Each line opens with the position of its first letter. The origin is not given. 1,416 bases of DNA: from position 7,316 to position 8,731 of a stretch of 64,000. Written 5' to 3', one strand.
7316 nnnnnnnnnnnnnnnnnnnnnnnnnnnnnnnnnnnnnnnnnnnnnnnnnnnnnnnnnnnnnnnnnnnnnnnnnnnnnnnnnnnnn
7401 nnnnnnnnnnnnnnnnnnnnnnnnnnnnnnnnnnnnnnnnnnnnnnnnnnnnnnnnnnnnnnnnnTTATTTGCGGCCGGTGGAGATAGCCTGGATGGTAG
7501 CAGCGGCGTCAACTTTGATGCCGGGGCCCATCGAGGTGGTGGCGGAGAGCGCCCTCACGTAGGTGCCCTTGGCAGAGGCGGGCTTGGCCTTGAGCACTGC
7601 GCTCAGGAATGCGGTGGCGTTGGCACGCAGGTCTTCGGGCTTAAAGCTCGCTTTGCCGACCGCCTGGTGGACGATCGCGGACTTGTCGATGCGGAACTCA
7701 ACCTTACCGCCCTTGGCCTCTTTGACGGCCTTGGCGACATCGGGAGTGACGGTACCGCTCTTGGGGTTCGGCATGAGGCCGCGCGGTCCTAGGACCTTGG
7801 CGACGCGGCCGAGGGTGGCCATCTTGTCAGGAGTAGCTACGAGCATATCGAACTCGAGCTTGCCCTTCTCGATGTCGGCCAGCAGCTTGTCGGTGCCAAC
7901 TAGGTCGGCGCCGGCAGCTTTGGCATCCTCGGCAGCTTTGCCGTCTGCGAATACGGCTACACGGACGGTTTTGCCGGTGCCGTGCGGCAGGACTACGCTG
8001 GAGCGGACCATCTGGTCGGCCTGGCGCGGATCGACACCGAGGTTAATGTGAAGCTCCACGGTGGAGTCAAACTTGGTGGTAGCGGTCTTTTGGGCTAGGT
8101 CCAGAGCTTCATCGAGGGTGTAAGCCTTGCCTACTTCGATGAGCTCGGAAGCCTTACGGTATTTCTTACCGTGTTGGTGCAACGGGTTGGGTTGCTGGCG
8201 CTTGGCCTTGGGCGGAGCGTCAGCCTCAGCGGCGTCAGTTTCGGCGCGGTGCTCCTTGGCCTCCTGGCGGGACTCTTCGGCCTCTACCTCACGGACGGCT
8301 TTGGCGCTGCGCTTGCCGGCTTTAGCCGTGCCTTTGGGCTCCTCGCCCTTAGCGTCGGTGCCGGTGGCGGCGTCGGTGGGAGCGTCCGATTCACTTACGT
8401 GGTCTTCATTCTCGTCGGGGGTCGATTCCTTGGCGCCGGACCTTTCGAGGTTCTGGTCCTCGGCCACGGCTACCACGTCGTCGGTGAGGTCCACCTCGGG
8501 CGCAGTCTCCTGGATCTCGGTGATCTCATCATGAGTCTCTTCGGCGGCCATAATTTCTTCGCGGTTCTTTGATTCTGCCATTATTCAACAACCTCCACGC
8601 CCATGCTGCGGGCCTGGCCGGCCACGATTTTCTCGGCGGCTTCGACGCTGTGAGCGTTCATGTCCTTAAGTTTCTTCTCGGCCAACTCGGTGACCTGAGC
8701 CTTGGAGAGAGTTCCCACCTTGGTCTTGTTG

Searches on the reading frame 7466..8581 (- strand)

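Call 47: search_protein_families(library=ncbifam, proteins=[window:7466-8581:-], max_evalue=1e-10)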
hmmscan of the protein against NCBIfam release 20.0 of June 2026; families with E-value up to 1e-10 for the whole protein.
window:7466-8581:- (371 aa): 3 families
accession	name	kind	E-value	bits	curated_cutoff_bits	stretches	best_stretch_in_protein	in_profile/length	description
TIGR01169.1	rplA_bact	equivalog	1.3e-94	315.8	216.3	1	137-360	2-225/227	50S ribosomal protein L1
NF003244.0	PRK04203.1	equivalog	1.4e-30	106.4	203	1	158-358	10-215/216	50S ribosomal protein L1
TIGR01170.1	rplA_mito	equivalog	2.7e-27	95.3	129.05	1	155-292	2-140/140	ribosomal protein uL1, mitochondrial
